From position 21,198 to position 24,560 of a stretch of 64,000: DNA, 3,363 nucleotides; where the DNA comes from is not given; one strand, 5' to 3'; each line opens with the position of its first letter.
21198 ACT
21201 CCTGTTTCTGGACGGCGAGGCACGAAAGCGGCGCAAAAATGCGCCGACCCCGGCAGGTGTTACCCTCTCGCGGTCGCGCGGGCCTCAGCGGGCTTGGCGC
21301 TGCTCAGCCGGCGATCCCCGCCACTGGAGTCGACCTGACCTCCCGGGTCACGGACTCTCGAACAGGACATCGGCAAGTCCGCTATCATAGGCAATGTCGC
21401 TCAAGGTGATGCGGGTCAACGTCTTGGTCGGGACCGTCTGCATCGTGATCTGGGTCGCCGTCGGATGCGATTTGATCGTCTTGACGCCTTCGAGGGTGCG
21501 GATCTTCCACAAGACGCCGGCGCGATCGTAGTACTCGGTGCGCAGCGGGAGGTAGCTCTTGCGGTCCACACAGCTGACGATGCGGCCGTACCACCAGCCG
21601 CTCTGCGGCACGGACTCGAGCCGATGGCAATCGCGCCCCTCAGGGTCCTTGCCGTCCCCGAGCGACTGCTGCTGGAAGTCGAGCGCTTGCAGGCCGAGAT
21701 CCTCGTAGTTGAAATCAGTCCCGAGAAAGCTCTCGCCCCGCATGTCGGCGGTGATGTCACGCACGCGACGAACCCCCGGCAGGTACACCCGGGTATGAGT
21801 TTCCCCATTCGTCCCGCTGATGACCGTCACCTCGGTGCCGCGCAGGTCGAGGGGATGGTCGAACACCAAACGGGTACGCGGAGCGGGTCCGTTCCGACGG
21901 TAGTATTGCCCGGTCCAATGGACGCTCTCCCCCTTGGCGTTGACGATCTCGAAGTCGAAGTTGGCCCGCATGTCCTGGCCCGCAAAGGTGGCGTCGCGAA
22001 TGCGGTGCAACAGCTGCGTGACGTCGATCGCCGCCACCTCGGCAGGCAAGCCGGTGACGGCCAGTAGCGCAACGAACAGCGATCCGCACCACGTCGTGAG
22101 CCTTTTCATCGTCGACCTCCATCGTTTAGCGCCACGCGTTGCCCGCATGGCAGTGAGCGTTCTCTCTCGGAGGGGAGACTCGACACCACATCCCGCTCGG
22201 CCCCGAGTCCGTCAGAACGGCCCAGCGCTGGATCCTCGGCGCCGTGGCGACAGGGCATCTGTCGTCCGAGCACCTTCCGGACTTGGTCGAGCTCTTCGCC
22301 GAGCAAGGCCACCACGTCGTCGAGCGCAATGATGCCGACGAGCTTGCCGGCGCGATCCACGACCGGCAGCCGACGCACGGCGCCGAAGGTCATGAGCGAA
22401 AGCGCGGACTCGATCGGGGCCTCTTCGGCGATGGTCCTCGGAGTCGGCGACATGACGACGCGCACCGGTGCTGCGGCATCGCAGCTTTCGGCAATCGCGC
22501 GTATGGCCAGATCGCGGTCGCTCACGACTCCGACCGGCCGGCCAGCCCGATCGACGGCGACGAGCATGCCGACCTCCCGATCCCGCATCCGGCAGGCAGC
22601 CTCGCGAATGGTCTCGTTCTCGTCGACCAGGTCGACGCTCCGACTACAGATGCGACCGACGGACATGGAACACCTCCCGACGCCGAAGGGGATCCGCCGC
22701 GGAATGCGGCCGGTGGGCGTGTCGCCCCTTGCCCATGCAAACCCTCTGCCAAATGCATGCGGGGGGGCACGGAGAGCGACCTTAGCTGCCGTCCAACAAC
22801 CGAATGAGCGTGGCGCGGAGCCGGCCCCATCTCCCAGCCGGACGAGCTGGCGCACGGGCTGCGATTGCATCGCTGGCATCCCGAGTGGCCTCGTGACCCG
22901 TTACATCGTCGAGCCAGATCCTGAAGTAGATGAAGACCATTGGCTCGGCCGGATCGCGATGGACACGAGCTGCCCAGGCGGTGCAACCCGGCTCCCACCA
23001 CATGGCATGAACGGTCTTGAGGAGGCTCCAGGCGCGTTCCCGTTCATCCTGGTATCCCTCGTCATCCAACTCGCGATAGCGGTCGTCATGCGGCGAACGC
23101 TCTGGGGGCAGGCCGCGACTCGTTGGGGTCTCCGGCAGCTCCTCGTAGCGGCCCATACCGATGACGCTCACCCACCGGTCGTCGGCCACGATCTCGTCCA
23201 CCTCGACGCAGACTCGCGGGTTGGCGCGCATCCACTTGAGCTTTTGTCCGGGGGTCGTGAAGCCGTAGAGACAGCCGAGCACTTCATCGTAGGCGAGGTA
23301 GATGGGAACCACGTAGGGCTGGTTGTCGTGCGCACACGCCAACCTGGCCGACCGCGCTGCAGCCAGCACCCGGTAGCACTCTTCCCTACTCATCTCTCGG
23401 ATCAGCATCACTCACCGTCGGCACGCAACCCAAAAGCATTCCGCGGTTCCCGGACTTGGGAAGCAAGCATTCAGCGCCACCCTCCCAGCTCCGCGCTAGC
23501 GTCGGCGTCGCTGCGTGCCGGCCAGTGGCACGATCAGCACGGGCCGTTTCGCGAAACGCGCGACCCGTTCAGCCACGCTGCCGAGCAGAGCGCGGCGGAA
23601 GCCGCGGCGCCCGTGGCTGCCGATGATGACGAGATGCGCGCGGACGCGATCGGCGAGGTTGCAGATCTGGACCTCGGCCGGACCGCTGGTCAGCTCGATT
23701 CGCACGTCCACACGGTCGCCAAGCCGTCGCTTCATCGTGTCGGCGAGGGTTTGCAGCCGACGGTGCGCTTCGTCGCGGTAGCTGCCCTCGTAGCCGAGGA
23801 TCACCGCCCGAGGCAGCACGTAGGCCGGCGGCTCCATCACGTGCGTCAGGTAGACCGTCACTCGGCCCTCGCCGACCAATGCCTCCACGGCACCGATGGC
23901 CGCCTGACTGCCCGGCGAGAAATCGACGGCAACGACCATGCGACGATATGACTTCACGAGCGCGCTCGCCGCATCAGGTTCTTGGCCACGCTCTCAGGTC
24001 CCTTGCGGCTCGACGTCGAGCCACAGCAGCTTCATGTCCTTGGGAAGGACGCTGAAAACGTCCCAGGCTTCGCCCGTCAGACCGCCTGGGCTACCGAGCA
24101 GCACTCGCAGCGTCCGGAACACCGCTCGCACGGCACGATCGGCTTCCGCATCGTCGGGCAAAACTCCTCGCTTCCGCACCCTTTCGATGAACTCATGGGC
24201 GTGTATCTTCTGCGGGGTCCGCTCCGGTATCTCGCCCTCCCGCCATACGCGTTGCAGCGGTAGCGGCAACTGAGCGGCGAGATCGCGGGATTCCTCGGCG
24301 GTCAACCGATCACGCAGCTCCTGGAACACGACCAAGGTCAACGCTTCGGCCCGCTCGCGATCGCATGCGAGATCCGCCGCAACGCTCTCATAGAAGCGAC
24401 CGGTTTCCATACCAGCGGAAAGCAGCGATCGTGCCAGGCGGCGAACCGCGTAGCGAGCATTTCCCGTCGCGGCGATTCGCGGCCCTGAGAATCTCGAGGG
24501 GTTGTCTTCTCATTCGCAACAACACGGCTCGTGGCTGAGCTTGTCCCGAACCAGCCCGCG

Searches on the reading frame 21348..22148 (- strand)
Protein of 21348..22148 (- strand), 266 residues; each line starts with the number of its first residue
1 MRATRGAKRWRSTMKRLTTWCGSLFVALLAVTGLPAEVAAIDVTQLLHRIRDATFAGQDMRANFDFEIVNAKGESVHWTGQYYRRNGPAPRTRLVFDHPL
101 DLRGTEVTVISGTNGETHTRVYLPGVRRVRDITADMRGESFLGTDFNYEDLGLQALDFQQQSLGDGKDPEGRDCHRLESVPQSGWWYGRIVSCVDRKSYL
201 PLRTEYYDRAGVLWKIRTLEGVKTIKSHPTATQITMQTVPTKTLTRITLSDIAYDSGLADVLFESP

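Call 62: search_protein_families(library=pfam, proteins=[window:21348-22148:-], max_evalue=0.0001)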
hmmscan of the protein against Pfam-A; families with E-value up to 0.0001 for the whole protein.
window:21348-22148:- (266 aa): 2 families
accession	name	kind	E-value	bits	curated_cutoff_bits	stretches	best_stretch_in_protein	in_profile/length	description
PF17131.11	LolA_like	-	1.7e-35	122.7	30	1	94-264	7-178/184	Outer membrane lipoprotein-sorting protein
PF07044.18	DUF1329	-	1.9e-05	24.6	23.1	0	89-131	140-185/368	Protein of unknown function (DUF1329)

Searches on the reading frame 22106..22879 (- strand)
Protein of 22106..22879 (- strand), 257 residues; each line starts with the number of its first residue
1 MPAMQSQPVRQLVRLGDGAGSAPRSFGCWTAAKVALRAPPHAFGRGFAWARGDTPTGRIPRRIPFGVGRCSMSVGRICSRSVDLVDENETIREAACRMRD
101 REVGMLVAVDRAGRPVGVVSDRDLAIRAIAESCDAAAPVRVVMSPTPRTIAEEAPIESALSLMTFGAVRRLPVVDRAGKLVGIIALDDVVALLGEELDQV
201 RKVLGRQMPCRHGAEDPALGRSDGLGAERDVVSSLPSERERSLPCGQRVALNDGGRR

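Call 62: search_protein_families(library=pfam, proteins=[window:22106-22879:-], max_evalue=0.0001)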
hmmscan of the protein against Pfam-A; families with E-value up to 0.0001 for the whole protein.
window:22106-22879:- (257 aa): 1 family
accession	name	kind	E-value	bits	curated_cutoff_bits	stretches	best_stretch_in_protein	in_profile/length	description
PF00571.33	CBS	-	1.1e-22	80.5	24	2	142-193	4-55/57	CBS domain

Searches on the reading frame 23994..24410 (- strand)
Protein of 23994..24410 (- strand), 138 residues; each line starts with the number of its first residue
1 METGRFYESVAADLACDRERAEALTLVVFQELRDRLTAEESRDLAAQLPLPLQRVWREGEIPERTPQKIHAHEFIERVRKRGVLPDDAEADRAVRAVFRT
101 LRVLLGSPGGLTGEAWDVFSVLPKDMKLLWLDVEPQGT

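Call 62: search_protein_families(library=pfam, proteins=[window:23994-24410:-], max_evalue=0.0001)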
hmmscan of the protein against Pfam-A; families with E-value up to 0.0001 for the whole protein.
window:23994-24410:- (138 aa): 1 family
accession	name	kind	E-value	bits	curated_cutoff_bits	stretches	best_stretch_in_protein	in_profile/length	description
PF10025.14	DUF2267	-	1.5e-23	83.8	29.8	1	5-127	3-120/122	Uncharacterized conserved protein (DUF2267)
